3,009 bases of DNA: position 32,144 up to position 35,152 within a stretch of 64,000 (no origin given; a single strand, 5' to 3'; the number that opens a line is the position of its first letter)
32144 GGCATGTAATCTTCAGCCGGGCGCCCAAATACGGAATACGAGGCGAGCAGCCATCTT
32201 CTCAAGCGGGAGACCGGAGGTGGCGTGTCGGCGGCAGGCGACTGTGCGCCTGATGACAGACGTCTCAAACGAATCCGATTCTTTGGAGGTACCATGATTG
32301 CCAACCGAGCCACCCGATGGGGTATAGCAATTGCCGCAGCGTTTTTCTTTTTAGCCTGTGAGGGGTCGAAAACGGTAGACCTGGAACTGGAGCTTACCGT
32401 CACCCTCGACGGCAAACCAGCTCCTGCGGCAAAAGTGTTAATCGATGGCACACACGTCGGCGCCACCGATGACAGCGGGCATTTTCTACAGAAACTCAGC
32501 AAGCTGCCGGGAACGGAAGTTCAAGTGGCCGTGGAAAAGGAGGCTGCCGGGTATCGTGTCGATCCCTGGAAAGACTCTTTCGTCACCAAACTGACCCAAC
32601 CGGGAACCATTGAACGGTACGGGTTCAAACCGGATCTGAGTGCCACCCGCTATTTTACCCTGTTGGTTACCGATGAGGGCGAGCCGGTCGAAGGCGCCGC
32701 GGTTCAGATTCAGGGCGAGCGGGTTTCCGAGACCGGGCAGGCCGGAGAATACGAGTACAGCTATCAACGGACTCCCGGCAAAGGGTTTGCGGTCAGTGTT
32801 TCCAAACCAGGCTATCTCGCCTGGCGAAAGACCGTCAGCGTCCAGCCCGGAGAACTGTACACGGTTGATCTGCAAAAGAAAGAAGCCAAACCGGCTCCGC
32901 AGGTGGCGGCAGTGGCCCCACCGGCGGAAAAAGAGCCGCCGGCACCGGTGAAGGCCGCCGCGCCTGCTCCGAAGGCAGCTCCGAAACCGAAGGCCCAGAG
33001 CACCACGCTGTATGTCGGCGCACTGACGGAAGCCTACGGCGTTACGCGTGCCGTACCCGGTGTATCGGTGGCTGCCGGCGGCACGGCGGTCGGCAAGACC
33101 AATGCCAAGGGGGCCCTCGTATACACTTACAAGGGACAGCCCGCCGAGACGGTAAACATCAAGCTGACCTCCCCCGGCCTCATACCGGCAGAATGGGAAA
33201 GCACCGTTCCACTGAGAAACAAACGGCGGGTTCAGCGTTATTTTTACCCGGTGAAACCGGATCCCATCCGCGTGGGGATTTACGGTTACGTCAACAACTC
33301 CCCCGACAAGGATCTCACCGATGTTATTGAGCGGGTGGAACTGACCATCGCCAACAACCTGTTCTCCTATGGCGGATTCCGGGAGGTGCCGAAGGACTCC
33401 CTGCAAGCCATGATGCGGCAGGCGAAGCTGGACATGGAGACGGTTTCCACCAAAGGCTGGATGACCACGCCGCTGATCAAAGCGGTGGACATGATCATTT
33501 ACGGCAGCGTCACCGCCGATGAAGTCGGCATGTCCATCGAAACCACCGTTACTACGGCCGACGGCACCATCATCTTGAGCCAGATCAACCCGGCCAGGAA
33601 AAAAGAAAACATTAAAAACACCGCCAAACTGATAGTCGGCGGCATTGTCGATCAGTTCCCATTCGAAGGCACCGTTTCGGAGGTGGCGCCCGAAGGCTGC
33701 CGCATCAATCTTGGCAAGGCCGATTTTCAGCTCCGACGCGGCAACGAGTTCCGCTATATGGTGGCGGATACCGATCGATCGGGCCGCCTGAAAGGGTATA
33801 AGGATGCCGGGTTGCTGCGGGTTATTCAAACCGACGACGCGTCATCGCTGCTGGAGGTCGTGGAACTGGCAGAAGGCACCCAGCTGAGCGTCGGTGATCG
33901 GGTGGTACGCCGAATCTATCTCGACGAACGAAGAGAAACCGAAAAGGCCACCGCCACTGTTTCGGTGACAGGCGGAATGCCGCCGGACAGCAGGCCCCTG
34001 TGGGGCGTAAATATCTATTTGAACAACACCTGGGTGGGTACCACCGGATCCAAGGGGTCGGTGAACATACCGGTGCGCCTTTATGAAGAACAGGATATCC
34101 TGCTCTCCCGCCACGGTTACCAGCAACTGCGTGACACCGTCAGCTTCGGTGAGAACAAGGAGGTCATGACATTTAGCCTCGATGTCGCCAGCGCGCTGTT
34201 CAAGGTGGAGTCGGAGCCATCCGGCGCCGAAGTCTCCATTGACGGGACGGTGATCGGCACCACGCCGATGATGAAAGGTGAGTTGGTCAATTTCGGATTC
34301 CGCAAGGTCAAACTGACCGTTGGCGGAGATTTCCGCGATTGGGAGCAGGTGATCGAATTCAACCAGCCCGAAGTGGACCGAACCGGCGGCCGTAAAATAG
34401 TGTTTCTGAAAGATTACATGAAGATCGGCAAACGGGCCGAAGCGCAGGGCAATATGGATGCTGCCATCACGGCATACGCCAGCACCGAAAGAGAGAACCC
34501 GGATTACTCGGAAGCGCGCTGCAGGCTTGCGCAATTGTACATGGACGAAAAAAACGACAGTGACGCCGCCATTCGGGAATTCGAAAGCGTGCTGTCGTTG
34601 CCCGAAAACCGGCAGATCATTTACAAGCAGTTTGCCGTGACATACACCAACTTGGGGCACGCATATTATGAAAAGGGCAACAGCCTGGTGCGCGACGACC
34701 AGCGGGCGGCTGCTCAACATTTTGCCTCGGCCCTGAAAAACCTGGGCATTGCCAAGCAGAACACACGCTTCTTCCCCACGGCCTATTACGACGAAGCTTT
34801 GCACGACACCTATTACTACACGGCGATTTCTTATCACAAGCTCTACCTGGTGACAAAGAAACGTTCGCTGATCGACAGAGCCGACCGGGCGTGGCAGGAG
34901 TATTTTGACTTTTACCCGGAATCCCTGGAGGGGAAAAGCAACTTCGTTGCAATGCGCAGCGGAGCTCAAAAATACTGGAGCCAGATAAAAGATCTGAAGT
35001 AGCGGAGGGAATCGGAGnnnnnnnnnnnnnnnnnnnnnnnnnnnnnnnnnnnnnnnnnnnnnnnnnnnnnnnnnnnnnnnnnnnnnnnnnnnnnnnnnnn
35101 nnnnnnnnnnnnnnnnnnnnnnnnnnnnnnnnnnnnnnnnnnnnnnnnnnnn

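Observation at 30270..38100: Six-gene envelope cluster of unknown function: an RHH-PilZ regulator plus three lipoproteins, a TolB-like propeller and a TPR protein (Tol-Pal-like periplasmic module without a motor)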

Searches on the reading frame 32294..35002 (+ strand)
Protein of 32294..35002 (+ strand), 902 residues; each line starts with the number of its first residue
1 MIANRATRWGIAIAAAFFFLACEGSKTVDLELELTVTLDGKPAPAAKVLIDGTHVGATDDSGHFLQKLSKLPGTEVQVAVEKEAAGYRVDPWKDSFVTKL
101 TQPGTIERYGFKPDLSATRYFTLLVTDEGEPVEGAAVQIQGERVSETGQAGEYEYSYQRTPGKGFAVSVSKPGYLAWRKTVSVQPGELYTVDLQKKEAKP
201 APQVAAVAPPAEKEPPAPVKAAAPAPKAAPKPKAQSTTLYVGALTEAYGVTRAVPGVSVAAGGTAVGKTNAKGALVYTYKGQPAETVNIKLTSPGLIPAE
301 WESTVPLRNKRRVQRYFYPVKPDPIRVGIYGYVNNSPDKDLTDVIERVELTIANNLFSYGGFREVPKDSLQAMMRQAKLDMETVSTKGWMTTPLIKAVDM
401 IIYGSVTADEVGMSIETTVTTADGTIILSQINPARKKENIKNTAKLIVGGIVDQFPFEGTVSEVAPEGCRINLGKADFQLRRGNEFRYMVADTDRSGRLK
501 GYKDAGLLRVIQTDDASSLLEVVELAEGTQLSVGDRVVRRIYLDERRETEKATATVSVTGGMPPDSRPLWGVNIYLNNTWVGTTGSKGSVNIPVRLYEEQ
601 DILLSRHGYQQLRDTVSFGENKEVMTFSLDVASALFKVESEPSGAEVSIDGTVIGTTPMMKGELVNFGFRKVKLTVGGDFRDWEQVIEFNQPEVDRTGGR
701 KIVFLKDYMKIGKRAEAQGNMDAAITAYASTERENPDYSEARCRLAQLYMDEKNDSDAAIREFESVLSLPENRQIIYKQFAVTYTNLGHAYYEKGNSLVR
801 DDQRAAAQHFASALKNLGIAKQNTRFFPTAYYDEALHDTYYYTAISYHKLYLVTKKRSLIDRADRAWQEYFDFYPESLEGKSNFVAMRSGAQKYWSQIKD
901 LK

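Call 3: search_protein_families(library=pfam, proteins=[window:32294-35002:+], max_evalue=0.1)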
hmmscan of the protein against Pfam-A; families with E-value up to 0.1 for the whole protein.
window:32294-35002:+ (902 aa): 16 families
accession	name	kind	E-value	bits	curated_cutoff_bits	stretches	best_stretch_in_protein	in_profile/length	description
PF08308.17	PEGA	-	4.6e-15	55.7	20.8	2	637-692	5-58/71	PEGA domain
PF13715.12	CarbopepD_reg_2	-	3.4e-11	43.5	32.2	1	125-198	5-79/88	CarboxypepD_reg-like domain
PF25058.1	ARM_TT21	-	3.1e-05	24.4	27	1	716-764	105-153/155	Tetratricopeptide repeat protein 21 ARM repeat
PF14559.12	TPR_19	-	4.3e-05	24.2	25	1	717-758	3-44/68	Tetratricopeptide repeat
PF13432.12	TPR_16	-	5.4e-05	24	32.7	1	711-765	3-56/65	Tetratricopeptide repeat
PF24575.1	TPR_Slam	-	0.00024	21.9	35.2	1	713-759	55-101/104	Surface lipoprotein assembly modifier, N-terminal TPR repeats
PF13181.12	TPR_8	-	0.00039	20.8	25.7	0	740-772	2-33/34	Tetratricopeptide repeat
PF13414.12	TPR_11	-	0.00098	19.2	26.8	0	717-750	6-39/42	TPR repeat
PF23374.1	Fn3_arc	-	0.0014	19.1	28.9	0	45-82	37-71/78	Archaeal fibronectin-III type-like domain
PF23591.1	CILP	-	0.0014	19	27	0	125-155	13-43/90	Cartilage intermediate layer protein 1-like domain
PF13428.12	TPR_14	-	0.0019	19.2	23.5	1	711-748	7-44/44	Tetratricopeptide repeat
PF13424.12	TPR_12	-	0.0056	17.3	30.1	1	708-769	13-74/77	Tetratricopeptide repeat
PF13431.12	TPR_17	-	0.015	16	24.4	0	734-760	8-33/34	Tetratricopeptide repeat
PF16371.11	MetallophosN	-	0.016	15.9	35.6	0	125-173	3-47/77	N terminal of Calcineurin-like phosphoesterase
PF07719.23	TPR_2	-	0.047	14.3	27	0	708-737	4-33/34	Tetratricopeptide repeat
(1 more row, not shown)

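Call 4: search_protein_families(library=ncbifam, proteins=[window:32294-35002:+], max_evalue=0.1)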
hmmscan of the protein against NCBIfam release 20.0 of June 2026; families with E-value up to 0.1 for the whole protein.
window:32294-35002:+ (902 aa): 4 families
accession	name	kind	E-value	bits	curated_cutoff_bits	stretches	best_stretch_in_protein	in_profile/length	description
NF033762.1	social_mot_Tgl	equivalog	2e-07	30.6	225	1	721-822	82-181/252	social motility TPR repeat lipoprotein Tgl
TIGR02917.1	PEP_TPR_lipo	equivalog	0.0059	14.5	312.2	1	714-774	745-804/899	XrtA/PEP-CTERM system TPR-repeat protein PrsT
NF040959.1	MamA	equivalog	0.029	13.8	200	1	710-785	42-150/204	magnetosome protein MamA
NF008756.0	PRK11788.1-4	equivalog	0.061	12.3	474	0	679-770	153-244/389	lipopolysaccharide assembly protein LapB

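Call 5: find_homologous_proteins(query=window:32294-35002:+, max_evalue=0.00001)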
Query window:32294-35002:+ (902 aa): 205 proteins with E <= 0.00001 among 8000 candidates; the best 120 are listed.
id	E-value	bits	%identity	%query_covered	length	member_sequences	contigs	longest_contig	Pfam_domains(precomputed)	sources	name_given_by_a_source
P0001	0.0e+0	1765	84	100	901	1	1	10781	PF14559.13,PF13715.13,PF08308.18,PF13620.13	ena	-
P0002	0.0e+0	1744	85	100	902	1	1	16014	PF13715.13,PF08308.18,PF13620.13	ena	-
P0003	0.0e+0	1743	84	100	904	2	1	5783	PF14559.13,PF13715.13,PF25058.2,PF08308.18,PF13432.13,PF13620.13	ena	-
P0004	0.0e+0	1719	83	100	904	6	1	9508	PF13715.13,PF08308.18,PF13432.13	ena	-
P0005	0.0e+0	1705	84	98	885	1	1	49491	PF14559.13,PF13715.13,PF08308.18,PF13432.13,PF13620.13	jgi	jgi:tetratricopeptide (TPR) repeat protein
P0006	0.0e+0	1530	80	92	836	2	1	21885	PF13715.13,PF08308.18,PF13432.13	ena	-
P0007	0.0e+0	1373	65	100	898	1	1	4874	PF13715.13,PF22820.3,PF08308.18,PF13432.13,PF13620.13,PF23374.2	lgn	-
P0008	0.0e+0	1369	65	100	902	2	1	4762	PF13715.13,PF22820.3,PF08308.18,PF13620.13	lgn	-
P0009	0.0e+0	1359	65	99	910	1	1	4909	PF13715.13,PF16371.13,PF08308.18,PF25976.1,PF13432.13,PF23374.2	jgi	jgi:tetratricopeptide (TPR) repeat protein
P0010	0.0e+0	1351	65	100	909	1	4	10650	PF13715.13,PF25058.2,PF16371.13,PF08308.18,PF13432.13,PF13620.13,PF23374.2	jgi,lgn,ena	-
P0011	0.0e+0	1349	65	99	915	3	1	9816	PF13715.13,PF16371.13,PF08308.18,PF25976.1,PF13620.13,PF23374.2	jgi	-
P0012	0.0e+0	1272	62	100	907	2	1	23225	PF13715.13,PF08308.18,PF13620.13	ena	-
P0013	0.0e+0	1261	61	99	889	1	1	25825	PF13715.13,PF22820.3,PF08308.18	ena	-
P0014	0.0e+0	1236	58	100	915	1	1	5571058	PF13715.13,PF08308.18,PF13620.13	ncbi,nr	ncbi:MAG: PEGA domain-containing protein [Deltaproteobacteria bacterium]|nr:MAG: PEGA domain-contain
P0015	0.0e+0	1221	59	98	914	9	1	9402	PF13715.13,PF08308.18,PF13620.13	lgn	-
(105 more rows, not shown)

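Call 7: find_related_loci(query=A1, collection=genome_contigs, flank=10000)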
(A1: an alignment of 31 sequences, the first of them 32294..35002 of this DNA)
Query A1 (902 aa) in genome_contigs; peptide patterns used: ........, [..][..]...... (x = any residue, [..] = any of these).
171 stretches matched a pattern; 110 encode a relative of the query (tblastn E <= 1e-3); the best 80 are kept; 80 distinct loci.
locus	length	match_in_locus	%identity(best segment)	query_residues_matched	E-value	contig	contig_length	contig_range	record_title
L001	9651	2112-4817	65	2-902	0e+0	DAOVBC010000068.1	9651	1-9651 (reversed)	MAG TPA_asm: Deltaproteobacteria bacterium isolate CSMAG_995 CSMAG_995_k141_2255396_length_9651_cov_13.0000, whole genom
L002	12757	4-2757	58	5-902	0e+0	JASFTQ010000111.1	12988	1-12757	MAG: Desulfobacterales bacterium isolate D1103U20metaG_sub_Bin_132 D1103U20metaG_FD_scaffold_1319_c1, whole genome shotg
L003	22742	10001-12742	58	2-902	0e+0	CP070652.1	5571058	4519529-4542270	MAG: Deltaproteobacteria bacterium isolate bin85 chromosome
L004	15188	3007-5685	57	13-901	0e+0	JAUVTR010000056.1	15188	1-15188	MAG: Desulfobacterales bacterium isolate CSMAG_771 CSMAG_771_k141_1387468_length_15188_cov_11.9341, whole genome shotgun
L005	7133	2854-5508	57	7-901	0e+0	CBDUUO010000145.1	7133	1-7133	MAG TPA_asm: uncultured bacterium isolate SRR22302367_binner23_Refined_21 genome assembly, contig: ERZ26661968.6905, who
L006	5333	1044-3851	55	2-901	0e+0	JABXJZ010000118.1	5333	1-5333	MAG: Desulfobacterales bacterium isolate CR_Bin_060 NODE_170_length_5333_cov_9.778729, whole genome shotgun sequence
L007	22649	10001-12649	57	21-901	0e+0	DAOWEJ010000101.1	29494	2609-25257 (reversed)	MAG TPA_asm: Deltaproteobacteria bacterium isolate CSMAG_1936 CSMAG_1936_k141_1599740_length_29494_cov_18.0000, whole ge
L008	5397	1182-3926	55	2-901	0e+0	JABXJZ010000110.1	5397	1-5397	MAG: Desulfobacterales bacterium isolate CR_Bin_060 NODE_162_length_5397_cov_9.136278, whole genome shotgun sequence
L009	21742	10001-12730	56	7-901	0e+0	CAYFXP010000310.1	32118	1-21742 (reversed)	MAG TPA_asm: uncultured Syntrophobacterales bacterium isolate ERP108616_co1_46 genome assembly, contig: k119_250519, who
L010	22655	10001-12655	54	11-901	0e+0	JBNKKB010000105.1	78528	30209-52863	MAG: Desulfobacteraceae bacterium isolate H1H2.bin.6.orig k141_1852699, whole genome shotgun sequence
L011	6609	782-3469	55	11-901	0e+0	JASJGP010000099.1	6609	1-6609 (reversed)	MAG: Desulfobacterales bacterium isolate ChS5.bin.48 ChesSed_k141_333758, whole genome shotgun sequence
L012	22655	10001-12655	54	11-901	0e+0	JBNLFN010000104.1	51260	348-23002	MAG: Desulfobacteraceae bacterium isolate C1.bin.41.orig k141_1286710, whole genome shotgun sequence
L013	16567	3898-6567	53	11-902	0e+0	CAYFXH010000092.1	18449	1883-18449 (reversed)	MAG TPA_asm: uncultured Desulfobacteraceae bacterium isolate ERP108616_co2_158 genome assembly, contig: NODE_4612_length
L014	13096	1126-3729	53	22-901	0e+0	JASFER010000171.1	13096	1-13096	MAG: Desulfobacteraceae bacterium isolate D0606M12metaG_Bin_670 D0606M12metaG_FD_scaffold_1182_c1, whole genome shotgun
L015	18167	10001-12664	53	13-902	0e+0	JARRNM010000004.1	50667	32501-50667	MAG: Deltaproteobacteria bacterium isolate Spart_124_MAG scaffold_321, whole genome shotgun sequence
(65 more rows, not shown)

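Call 16: predict_structure(alignment_id=A1)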
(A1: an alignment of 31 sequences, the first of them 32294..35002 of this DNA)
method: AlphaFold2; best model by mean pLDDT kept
length: 902 residues; sequences in the alignment: 31
mean_pLDDT: 78.4   pTM: 0.49
mean pLDDT of the five models: 78.4, 76.7, 75.0, 69.8, 65.5
residues with pLDDT >= 90: 213; 70-90: 465; 50-70: 155; < 50: 69
segments of 3 or more residues with pLDDT < 50: 1-5, 16-26, 101-103, 199-214, 216-231, 633-635, 658-668
pLDDT, mean of each block of 10 residues (from residue 1): 45 47 49 89 90 88 87 74 84 75 65 87 83 82 72 81 83 84 84 70 37 43 45 69 82 90 89 86 78 90 78 85 87 70 85 90 87 67 56 76 83 86 80 86 89 88 89 89 90 72 89 91 88 89 57 85 67 85 82 83 80 86 86 56 63 52 42 66 61 59 76 88 90 80 91 91 88 61 90 93 93 92 63 83 95 91 93 86 87 91 82
secondary structure, 60 per line:
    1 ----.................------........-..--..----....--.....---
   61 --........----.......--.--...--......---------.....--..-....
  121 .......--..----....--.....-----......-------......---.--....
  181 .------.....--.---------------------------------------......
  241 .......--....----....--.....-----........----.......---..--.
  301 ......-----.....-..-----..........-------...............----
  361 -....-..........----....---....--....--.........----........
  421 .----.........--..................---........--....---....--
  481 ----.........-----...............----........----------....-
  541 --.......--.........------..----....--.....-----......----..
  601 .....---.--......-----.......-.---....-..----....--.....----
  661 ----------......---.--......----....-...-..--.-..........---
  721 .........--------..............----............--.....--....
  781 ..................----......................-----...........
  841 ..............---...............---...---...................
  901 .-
elements in order (helices of 4 or more, strands of 3 or more residues): H5-21 E28-35 E47-50 E53-57 E63-70 E75-81 E87-89 E92-97 E107-111 E117-127 E136-139 E142-146 E152-157 E165-170 E177-181 E188-192 E235-247 E250-253 E258-261 E264-268 E274-281 E286-292 E300-306 E312-316 E325-334 H342-356 E362-365 H367-376 H381-384 H388-391 H394-397 E400-408 E413-421 E426-434 H437-454 E458-465 E468-471 H475-478 E485-493 E499-513 E518-525 E536-539 H543-549 E552-560 E573-576 E579-583 E589-594 E599-605 E612-617 E623-629 E635-638 E646-649 E652-656 E671-676 E683-688 E693-696 H708-717 H721-729 H738-751 H756-767 H770-774 H777-798 H803-824 H830-854 H858-872 H882-901

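Call 21: fold_search(model_id=the predicted structure, library=pdb)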
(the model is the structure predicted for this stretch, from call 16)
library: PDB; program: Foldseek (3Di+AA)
matches with E <= 10: 1413; with E <= 0.001: 66
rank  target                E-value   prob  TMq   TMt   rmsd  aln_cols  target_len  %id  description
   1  8z5n_0                3.6e-10  1.00  0.14  0.28  23.4       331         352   11  Cryo-EM structure of the LPHT ring (released 2025-10-22)
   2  3w1e                  1.2e-09  1.00  0.13  0.30  14.3       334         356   10  Structure of FlgT, a flagellar basal body component protein (released 2013-04-03)
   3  6fwv_B                1.9e-09  1.00  0.11  0.17  29.4       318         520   15  The Bacillus anthracis TIE protein (released 2018-08-08)
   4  6fwv_A                3.8e-09  1.00  0.11  0.17  29.5       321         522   15  The Bacillus anthracis TIE protein (released 2018-08-08)
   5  5j4m_C                2.1e-06  1.00  0.11  0.28  10.0       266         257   13  Crystal structure of shaft pilin SpaA from Lactobacillus rhamnosus GG - E269A/D295N double mutant (released 2016-07-20)
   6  5f44_C                2.3e-06  1.00  0.11  0.26  10.6       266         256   13  Crystal structure of shaft pilin spaA from Lactobacillus rhamnosus GG (released 2016-07-20)
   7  7mx5_B                2.6e-06  1.00  0.10  0.21  24.6       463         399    9  Crystal structure of TolB from Acinetobacter baumannii (released 2021-05-26)
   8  5hdl_A                5.0e-06  1.00  0.11  0.26   9.8       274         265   12  Crystal structure of shaft pilin spaA from Lactobacillus rhamnosus GG - E269A mutant (released 2016-07-20)
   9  5nok_A                5.6e-06  0.91  0.09  0.11  32.7       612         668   10  Polysaccharide Lyase BACCELL_00875 (released 2017-06-28)
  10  7edd                  5.6e-06  0.75  0.09  0.07  27.5       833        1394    9  Crystal structure of a serine protease from Streptococcus pyogenes (released 2021-05-12)
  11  5hts_E                6.2e-06  1.00  0.09  0.27  20.9       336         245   13  Crystal structure of shaft pilin spaA from Lactobacillus rhamnosus GG - D295N mutant (released 2016-07-20)
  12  5no8_A                7.2e-06  0.89  0.08  0.10  32.2       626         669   10  Polysaccharide Lyase BACCELL_00875 (released 2017-06-28)
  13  1w3b_B                8.8e-06  1.00  0.12  0.24  11.1       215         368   19  The superhelical TPR domain of O-linked GlcNAc transferase reveals structural similarities to importin alpha. (released 2004-09-09)
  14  4oq1                  9.8e-06  1.00  0.09  0.20  24.5       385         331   10  Structure of the Streptococcal ancillary pilin (released 2014-04-23)
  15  5hts_A                1.2e-05  1.00  0.11  0.28  10.2       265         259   13  Crystal structure of shaft pilin spaA from Lactobacillus rhamnosus GG - D295N mutant (released 2016-07-20)
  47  7mx5_A                1.6e-04  0.99  0.12  0.24  24.3       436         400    9  Crystal structure of TolB from Acinetobacter baumannii (released 2021-05-26)
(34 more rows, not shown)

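Call 45: search_solved_structures(query=A1, max_evalue=10)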
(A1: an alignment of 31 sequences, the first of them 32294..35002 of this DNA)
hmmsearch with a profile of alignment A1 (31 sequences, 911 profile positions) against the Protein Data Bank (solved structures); distinct sequences matched with E-value up to 10: 57.
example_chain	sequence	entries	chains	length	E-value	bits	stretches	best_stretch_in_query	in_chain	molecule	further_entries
7yeh_B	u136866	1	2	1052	2.7e-08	35.4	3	717-805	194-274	UDP-N-acetylglucosamine--peptide N-acetylglucosaminyltransferase 110 kDa subunit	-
7yea_A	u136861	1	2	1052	2.9e-08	35.3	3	717-805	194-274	UDP-N-acetylglucosamine--peptide N-acetylglucosaminyltransferase 110 kDa subunit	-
7ntf_A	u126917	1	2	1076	2.9e-08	35.2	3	717-805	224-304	Isoform 1 of UDP-N-acetylglucosamine--peptide N-acetylglucosaminyltransferase 110 kDa subu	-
3vtx_A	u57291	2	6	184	3.9e-08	34.8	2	717-763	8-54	MamA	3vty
7y4i_A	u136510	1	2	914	3.5e-06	28.4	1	716-829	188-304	Probable UDP-N-acetylglucosamine--peptide N-acetylglucosaminyltransferase SPINDLY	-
8dtf_A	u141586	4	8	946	4e-06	28.2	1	717-829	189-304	Probable UDP-N-acetylglucosamine--peptide N-acetylglucosaminyltransferase SPINDLY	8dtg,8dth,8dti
1w3b_A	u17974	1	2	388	4.7e-06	28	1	716-805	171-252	UDP-N-ACETYLGLUCOSAMINE--PEPTIDE N-ACETYLGLUCOSAMINYLTRANSFERASE 110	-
6eou_A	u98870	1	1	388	2.2e-05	25.7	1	717-805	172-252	UDP-N-acetylglucosamine--peptide N-acetylglucosaminyltransferase 110 kDa subunit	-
6vl6_A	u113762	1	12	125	0.00016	22.9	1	716-781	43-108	T33_dn2A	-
9gzg_A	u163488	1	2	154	0.00016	22.9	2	718-778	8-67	Engineered CTPR protein with glutamic acids for conductivity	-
5hrz_A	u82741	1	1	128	0.00017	22.8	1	716-782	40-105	TPR domain protein 1na0C3_3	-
8bda_E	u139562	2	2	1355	0.00035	21.7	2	724-772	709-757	Intraflagellar transport protein 139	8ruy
8ump_A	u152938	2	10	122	0.00045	21.4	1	717-782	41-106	T33-ml35-redesigned-TPR-domain-fold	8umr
5hgv_A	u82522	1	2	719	0.00045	21.4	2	713-761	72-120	UDP-N-acetylglucosamine--peptide N-acetylglucosaminyltransferase 110 kDa subunit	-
8cm9_A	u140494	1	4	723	0.00046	21.4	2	713-761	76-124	UDP-N-acetylglucosamine--peptide N-acetylglucosaminyltransferase 110 kDa subunit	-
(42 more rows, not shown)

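Call 58: search_protein_representatives(alignment_id=A1)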
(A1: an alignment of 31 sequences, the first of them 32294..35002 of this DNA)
Query: 31 sequences, 911 profile positions. Proteins with E-value up to 0.001 (for the whole library): 5318; up to 1e-10: 797; up to 1e-30: 199. The best 150 are listed.
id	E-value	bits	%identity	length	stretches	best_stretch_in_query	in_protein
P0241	0.0e+00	1538.8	-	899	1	1-910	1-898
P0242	0.0e+00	1121.8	-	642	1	268-910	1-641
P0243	1.9e-276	936.0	-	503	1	409-910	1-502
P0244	4.6e-242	822.2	-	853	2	247-908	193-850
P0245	8.3e-242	821.4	-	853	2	247-907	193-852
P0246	2.8e-241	819.6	-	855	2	245-909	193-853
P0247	5.5e-241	818.6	-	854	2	246-908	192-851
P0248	1.4e-232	790.9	-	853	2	246-908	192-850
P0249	3.3e-231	786.3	-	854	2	244-908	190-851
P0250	8.1e-224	761.8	-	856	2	247-909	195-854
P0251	4.4e-218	742.9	-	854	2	247-908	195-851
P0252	1.1e-216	738.3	-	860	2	245-907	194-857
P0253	2.4e-216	737.1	-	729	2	245-740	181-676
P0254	2.8e-212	723.6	-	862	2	245-909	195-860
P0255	6.2e-210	715.9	-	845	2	245-908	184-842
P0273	3.0e-122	425.7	-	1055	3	245-908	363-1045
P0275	1.2e-118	413.8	-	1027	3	244-908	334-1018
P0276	2.1e-118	413.0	-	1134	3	246-904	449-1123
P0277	1.2e-113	397.3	-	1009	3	247-901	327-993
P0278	3.4e-111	389.2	-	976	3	246-884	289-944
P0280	1.4e-106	373.9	-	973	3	247-907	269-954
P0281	5.2e-106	372.0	-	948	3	245-904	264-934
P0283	1.3e-105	370.6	-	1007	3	245-888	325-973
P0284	3.0e-104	366.2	-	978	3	242-907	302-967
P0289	1.3e-100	354.1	-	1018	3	246-908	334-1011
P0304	5.7e-94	332.2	-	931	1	8-904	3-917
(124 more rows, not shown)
